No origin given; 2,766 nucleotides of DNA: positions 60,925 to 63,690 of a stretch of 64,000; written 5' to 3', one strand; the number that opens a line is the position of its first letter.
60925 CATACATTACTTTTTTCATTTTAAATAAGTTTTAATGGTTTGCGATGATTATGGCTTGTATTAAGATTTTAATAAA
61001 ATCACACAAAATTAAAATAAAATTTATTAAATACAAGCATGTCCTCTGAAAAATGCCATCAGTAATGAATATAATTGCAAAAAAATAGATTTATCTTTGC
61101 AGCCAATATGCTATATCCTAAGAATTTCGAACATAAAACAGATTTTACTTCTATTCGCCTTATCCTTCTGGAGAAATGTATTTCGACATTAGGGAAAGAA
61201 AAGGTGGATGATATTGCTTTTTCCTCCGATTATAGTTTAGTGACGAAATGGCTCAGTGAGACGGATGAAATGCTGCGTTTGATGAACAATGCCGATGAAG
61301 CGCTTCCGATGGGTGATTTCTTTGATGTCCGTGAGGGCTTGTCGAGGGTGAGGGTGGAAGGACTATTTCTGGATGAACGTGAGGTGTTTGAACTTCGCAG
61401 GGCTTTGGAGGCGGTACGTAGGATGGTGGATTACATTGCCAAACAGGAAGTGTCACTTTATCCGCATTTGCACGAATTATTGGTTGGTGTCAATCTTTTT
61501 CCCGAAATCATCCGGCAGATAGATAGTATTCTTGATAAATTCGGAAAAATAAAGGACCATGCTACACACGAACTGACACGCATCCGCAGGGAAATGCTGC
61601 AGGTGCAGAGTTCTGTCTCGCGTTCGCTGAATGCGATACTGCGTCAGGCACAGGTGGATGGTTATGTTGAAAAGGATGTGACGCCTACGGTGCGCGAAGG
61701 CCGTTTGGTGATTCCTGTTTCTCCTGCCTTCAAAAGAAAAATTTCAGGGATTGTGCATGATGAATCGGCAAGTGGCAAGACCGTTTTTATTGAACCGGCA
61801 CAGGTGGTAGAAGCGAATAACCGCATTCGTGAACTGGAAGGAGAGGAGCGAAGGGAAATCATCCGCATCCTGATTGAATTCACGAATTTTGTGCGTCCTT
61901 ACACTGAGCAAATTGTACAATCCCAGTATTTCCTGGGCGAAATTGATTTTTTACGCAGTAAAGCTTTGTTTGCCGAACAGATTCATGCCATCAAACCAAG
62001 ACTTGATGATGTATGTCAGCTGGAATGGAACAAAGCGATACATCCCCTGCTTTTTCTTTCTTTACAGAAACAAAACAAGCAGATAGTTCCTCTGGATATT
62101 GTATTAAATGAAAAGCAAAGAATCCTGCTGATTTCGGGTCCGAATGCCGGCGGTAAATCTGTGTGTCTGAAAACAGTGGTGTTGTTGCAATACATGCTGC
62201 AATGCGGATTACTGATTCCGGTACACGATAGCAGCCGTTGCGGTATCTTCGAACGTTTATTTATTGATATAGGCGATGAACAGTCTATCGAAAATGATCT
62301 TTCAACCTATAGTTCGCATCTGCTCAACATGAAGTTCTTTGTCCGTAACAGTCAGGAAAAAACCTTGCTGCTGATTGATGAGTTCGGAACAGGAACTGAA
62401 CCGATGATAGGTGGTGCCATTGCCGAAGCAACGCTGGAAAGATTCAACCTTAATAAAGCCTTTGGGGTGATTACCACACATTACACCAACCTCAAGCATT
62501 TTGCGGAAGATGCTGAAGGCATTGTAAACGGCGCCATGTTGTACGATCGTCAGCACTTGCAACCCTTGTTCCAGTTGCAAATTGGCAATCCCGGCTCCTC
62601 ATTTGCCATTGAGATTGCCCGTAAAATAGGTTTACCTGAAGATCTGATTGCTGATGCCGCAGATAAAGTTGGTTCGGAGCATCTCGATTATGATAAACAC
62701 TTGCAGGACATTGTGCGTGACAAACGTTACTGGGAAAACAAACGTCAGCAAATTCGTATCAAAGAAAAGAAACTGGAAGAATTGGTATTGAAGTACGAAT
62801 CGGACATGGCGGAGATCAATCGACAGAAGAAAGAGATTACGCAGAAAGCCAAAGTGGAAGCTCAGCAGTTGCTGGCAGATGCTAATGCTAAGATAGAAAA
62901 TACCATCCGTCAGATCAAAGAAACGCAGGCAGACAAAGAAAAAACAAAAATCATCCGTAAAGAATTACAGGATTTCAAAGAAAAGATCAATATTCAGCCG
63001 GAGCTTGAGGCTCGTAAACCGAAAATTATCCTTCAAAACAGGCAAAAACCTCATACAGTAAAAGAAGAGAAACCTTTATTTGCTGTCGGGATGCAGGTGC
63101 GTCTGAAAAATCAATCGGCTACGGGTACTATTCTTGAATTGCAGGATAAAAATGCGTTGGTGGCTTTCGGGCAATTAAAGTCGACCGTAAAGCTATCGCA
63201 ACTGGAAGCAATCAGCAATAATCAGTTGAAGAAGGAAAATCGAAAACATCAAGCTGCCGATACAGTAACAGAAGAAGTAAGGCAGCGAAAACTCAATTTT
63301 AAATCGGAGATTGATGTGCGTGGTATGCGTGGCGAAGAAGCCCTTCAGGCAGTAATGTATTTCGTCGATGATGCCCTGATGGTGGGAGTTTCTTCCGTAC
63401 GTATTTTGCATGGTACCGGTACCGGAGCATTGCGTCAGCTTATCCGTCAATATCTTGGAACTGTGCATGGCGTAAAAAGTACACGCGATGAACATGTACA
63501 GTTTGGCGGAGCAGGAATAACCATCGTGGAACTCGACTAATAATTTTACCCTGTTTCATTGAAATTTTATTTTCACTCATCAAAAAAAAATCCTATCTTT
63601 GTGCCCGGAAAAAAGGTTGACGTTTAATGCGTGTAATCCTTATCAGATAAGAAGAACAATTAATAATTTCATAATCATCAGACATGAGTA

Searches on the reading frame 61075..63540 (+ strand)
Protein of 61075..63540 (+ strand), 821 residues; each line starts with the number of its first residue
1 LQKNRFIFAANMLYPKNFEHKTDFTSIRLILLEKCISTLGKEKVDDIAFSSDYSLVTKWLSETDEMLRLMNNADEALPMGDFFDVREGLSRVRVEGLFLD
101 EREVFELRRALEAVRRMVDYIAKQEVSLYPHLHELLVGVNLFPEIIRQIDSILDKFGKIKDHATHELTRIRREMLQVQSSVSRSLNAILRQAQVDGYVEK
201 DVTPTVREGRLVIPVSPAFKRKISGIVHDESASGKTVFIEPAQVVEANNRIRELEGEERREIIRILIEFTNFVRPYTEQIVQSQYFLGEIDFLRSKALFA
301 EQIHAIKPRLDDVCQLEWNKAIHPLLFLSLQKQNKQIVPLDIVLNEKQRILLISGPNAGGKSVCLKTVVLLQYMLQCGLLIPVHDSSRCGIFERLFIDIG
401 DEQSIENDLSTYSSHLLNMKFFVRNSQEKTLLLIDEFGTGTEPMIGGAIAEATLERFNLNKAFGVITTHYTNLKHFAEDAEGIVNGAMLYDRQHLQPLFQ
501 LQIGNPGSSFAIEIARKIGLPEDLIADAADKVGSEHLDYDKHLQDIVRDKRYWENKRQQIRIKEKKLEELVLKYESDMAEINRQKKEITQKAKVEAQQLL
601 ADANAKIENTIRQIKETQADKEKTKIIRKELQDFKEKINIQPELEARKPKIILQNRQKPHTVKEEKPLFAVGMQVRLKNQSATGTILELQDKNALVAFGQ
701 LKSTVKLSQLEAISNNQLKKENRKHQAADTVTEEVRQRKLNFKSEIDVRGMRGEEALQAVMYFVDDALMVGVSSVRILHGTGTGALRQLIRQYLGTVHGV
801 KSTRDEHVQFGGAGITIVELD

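Call 17: search_protein_families(library=pfam, proteins=[window:61075-63540:+], max_evalue=0.001)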
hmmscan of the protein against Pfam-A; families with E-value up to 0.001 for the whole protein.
window:61075-63540:+ (821 aa): 3 families
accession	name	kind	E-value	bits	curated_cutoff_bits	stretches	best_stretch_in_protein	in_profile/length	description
PF00488.27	MutS_V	-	1.2e-29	104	30.2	1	352-531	2-183/188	MutS domain V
PF01713.27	Smr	-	2.4e-22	79.3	25.7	1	746-820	1-76/77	Smr domain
PF20297.4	MSSS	-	2.9e-11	43.3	26.8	1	671-710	1-42/42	MutS2 and Smr-associated SH3 domain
